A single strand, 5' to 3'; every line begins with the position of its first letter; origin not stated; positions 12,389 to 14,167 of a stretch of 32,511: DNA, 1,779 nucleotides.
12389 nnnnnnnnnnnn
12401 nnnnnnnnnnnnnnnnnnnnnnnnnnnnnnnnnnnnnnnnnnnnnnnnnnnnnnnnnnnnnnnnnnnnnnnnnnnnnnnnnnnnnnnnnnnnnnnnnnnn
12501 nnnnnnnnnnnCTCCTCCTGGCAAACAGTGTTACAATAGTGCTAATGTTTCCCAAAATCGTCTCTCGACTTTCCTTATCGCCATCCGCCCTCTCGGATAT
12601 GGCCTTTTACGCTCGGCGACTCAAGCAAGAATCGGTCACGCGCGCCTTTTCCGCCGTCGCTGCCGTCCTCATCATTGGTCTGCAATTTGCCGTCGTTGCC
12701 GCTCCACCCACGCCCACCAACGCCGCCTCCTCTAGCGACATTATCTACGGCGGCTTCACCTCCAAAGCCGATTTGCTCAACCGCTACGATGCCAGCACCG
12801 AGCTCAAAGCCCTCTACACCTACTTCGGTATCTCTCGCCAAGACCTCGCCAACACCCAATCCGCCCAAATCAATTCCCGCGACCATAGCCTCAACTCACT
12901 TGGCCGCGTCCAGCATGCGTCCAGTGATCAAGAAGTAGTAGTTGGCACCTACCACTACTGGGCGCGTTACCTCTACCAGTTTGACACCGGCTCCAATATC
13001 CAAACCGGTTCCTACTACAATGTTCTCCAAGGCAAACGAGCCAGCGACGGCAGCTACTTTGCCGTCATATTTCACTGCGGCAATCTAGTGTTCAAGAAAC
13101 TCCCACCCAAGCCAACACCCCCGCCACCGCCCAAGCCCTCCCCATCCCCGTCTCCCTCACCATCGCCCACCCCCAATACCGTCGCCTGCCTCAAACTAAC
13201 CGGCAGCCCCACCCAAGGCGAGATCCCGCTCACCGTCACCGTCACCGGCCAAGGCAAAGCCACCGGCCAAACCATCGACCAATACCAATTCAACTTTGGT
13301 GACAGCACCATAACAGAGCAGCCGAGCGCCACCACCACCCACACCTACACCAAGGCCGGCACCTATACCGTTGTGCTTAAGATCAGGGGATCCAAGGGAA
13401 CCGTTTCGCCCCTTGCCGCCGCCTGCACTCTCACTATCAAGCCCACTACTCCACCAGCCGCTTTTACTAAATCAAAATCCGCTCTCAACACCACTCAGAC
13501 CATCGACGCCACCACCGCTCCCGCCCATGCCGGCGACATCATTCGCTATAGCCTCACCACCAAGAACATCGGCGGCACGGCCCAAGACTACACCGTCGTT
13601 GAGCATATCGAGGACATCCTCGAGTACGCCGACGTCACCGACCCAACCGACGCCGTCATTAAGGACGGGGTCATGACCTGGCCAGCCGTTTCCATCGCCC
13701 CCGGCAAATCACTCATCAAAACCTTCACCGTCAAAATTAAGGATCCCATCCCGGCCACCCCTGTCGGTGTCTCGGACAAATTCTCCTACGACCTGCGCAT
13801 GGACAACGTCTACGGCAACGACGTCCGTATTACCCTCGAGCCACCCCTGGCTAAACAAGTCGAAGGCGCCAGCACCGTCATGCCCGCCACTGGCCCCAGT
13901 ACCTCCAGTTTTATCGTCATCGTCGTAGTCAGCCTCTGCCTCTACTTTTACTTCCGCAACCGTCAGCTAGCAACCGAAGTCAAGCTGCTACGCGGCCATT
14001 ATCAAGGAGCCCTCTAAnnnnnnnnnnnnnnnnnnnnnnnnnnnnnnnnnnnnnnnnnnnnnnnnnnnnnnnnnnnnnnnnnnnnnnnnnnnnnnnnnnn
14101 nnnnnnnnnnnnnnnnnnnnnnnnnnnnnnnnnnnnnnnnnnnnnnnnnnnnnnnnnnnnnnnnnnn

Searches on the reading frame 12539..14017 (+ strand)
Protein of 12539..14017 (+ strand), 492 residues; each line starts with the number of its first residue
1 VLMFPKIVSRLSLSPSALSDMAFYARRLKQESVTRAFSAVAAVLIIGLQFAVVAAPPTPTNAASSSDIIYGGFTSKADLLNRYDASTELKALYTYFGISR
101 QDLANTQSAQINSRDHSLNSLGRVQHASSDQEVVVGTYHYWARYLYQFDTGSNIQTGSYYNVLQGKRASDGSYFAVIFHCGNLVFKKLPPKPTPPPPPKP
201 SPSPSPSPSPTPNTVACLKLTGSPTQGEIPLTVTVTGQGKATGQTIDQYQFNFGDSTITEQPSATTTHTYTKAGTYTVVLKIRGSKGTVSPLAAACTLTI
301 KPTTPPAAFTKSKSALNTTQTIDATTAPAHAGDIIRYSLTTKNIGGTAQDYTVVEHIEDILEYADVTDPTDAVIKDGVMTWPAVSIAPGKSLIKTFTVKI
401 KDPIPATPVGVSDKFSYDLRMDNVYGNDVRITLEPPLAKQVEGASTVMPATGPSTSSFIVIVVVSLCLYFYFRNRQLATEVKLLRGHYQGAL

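Call 49: search_protein_families(library=pfam, proteins=[window:12539-14017:+], max_evalue=0.001)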
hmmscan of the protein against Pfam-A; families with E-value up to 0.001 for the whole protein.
window:12539-14017:+ (492 aa): 2 families
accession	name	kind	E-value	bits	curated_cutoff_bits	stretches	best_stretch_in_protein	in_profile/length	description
PF18911.6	PKD_4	-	2e-10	41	27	1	224-290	11-76/85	PKD domain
PF00801.26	PKD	-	1.7e-08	34.8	23.5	1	218-288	2-71/80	PKD domain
